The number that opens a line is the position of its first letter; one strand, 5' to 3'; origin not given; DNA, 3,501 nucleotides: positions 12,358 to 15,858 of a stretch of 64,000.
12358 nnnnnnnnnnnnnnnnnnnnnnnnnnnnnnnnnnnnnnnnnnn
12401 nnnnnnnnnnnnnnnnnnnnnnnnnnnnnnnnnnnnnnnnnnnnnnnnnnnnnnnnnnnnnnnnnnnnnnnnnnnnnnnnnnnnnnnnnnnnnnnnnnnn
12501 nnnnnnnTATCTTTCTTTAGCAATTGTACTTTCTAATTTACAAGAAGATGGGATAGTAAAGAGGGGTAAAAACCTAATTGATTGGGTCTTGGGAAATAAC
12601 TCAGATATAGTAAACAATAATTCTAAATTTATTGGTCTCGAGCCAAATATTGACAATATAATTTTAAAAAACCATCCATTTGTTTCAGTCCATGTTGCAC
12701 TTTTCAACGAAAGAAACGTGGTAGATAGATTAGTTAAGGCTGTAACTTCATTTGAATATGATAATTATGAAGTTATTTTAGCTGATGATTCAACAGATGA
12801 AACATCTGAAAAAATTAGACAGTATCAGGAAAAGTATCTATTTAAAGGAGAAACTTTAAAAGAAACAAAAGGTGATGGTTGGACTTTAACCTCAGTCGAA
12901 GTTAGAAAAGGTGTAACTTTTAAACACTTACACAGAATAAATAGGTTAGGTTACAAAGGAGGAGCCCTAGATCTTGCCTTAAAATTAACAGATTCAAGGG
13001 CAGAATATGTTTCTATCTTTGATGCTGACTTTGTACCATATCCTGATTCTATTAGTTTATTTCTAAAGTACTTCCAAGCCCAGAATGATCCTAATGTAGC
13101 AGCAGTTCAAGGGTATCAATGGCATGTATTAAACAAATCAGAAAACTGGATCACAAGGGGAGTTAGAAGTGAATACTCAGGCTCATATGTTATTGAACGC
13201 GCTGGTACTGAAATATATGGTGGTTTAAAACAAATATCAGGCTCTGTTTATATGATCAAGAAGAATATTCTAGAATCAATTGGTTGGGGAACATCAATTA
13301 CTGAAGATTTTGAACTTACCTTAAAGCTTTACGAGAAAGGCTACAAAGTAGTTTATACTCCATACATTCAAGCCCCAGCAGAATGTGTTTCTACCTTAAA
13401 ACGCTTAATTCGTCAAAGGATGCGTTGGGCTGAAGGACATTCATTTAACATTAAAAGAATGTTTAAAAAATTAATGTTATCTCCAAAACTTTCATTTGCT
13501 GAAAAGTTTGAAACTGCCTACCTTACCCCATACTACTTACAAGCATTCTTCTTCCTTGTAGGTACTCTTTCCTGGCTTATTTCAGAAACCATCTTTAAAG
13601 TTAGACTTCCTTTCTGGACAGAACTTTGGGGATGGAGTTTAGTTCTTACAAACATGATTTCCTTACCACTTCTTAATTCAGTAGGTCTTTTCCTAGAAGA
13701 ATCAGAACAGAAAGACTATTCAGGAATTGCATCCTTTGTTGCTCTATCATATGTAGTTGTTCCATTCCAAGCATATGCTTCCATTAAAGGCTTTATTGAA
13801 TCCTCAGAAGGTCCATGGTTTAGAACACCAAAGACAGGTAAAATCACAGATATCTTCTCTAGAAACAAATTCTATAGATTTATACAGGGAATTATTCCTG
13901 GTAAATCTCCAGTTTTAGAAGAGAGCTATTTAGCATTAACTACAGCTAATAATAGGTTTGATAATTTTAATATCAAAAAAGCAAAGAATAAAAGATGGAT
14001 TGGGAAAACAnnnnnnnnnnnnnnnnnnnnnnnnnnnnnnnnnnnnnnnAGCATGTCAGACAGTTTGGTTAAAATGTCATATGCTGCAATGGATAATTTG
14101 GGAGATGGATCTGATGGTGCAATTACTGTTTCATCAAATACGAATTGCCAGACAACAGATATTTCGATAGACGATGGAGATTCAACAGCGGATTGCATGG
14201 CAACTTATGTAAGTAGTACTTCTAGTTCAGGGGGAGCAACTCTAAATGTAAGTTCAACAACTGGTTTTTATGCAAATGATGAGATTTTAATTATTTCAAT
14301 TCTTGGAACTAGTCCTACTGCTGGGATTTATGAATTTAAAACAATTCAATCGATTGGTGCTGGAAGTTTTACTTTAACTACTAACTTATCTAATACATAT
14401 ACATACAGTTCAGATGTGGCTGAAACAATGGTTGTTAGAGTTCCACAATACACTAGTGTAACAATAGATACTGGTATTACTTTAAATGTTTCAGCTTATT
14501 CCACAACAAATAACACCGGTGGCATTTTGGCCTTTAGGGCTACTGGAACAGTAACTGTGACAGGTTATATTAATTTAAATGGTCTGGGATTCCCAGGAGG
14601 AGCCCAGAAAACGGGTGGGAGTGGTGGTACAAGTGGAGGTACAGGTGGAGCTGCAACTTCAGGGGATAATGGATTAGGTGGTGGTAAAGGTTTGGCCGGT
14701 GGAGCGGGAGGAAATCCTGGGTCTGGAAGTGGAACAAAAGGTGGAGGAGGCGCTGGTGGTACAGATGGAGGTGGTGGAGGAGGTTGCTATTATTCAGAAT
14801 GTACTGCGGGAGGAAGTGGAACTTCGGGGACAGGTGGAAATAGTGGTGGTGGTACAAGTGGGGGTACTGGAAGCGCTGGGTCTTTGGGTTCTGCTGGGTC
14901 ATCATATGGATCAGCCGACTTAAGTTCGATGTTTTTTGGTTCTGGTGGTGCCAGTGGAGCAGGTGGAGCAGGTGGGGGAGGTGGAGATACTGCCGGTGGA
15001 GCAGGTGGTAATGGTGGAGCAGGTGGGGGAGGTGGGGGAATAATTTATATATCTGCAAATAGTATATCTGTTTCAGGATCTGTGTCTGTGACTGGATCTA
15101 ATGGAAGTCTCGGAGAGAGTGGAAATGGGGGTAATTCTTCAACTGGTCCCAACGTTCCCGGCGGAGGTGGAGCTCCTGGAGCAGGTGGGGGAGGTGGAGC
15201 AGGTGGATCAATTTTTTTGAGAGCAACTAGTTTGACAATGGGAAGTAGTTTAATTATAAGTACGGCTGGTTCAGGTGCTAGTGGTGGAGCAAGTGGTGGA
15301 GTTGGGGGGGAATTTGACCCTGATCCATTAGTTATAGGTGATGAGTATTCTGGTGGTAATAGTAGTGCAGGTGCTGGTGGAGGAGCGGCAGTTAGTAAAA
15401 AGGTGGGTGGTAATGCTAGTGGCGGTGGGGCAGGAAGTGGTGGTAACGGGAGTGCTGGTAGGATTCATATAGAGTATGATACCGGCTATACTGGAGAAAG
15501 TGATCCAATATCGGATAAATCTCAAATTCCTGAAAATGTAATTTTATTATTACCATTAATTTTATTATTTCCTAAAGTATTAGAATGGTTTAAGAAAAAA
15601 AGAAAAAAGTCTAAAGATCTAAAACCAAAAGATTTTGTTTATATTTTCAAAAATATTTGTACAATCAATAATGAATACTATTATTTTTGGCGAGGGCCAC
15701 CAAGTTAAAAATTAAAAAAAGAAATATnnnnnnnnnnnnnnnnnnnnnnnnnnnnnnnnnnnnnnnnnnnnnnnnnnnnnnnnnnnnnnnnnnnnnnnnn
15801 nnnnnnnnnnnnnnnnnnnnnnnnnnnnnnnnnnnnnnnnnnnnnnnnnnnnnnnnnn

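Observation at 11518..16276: Transposase-HTH / processive GT2 synthase / Gly-rich / PEP-CTERM-like mega-protein paired with a 182-aa mini-exosortase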

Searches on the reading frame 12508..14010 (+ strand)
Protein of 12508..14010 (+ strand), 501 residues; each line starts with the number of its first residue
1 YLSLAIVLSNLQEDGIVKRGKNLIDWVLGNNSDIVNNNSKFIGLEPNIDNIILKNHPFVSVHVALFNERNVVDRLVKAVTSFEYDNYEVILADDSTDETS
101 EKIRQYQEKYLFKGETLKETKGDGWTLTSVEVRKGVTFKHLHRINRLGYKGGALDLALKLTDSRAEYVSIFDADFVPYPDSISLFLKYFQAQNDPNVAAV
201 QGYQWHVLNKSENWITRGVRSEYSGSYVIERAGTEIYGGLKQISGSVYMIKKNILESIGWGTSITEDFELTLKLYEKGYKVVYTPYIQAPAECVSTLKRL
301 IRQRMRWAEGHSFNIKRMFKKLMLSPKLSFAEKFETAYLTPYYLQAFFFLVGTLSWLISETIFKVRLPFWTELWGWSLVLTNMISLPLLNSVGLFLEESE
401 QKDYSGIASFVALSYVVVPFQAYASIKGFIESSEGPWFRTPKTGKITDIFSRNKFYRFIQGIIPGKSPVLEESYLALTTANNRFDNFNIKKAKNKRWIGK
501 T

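Call 78: search_protein_families(library=ncbifam, proteins=[window:12508-14010:+], max_evalue=0.01)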
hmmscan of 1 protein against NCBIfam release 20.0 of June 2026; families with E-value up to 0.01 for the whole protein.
window:12508-14010:+ (501 aa): 17 families
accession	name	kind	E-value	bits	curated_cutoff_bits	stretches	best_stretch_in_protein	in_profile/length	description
TIGR03937.1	PgaC_IcaA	equivalog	1.1e-28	100.3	422.3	1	47-364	35-321/407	poly-beta-1,6-N-acetyl-D-glucosamine synthase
TIGR03030.1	CelA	equivalog_domain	1.6e-19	69.5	699.1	1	54-352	128-419/714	UDP-forming cellulose synthase catalytic subunit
NF053846.1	glyco_with_XrtP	equivalog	2.5e-12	46.2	520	1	258-363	245-346/440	XrtP-associated glycosyltransferase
NF008558.0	PRK11498.1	equivalog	3.3e-12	45.2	992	1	135-318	325-507/872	UDP-forming cellulose synthase catalytic subunit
NF041865.1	EpsU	equivalog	4.8e-10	39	700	1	150-329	106-282/394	exopolysaccharide biosynthesis GT2 family glycosyltransferase EpsU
TIGR04242.1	nodulat_NodC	equivalog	3.5e-08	32.8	550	1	161-310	128-283/395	chitooligosaccharide synthase NodC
NF047683.1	TeichurnBiosyTuaG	equivalog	2.7e-07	30.5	400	1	54-109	3-59/252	teichuronic acid biosynthesis protein TuaG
NF007482.0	PRK10073.1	equivalog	3.7e-06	26.2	423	1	55-110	4-60/334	glycosyltransferase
NF053739.1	GlytfEpsEBac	equivalog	6.7e-06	25.3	450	1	57-116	1-61/265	glycosyltransferase EpsE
NF050050.1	ProtGlycPglI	equivalog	5.3e-05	22.7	500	1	57-109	2-55/306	GalNAc(5)-diNAcBac-PP-undecaprenol beta-1,3-glucosyltransferase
TIGR03965.1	mycofact_glyco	equivalog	6.4e-05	22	280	0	163-311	153-300/467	mycofactocin biosynthesis glycosyltransferase MftF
NF003960.0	PRK05454.2-3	equivalog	0.00049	18.6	829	1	285-412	388-510/659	glucans biosynthesis glucosyltransferase MdoH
NF007453.0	PRK10018.1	equivalog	0.00075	19.2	382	1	54-108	3-56/280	colanic acid biosynthesis glycosyltransferase WcaA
TIGR04017.1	WcaA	equivalog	0.0011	18.6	495.75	1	54-108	2-55/279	colanic acid biosynthesis glycosyltransferase WcaA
TIGR04283.1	glyco_like_mftF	equivalog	0.0023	17.6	182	0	59-110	1-53/221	TIGR04283 family arsenosugar biosynthesis glycosyltransferase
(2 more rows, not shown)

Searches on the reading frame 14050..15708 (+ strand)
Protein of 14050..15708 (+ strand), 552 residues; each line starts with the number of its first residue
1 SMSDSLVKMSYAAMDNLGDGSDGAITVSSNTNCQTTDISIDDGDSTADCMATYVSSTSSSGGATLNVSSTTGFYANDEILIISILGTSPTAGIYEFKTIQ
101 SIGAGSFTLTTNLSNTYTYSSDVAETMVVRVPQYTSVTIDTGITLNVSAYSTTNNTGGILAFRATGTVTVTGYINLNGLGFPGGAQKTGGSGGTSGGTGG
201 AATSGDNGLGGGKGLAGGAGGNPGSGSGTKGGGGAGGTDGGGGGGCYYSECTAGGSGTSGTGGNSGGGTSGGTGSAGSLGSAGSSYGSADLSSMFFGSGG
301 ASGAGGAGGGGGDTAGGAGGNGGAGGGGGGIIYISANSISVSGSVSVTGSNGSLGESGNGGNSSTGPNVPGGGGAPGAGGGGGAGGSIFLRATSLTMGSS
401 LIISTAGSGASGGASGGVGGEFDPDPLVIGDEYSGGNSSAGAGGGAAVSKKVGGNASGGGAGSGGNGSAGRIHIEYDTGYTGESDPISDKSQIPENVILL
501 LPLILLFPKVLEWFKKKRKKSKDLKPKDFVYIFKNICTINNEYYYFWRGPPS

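Call 6: search_protein_families(library=ncbifam, proteins=[window:14050-15708:+], max_evalue=10)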
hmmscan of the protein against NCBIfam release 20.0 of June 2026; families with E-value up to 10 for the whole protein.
window:14050-15708:+ (552 aa): 0 families

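Call 26: search_protein_families(library=pfam, proteins=[window:14050-15708:+], max_evalue=1)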
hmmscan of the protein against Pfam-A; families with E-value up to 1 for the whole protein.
window:14050-15708:+ (552 aa): 0 families
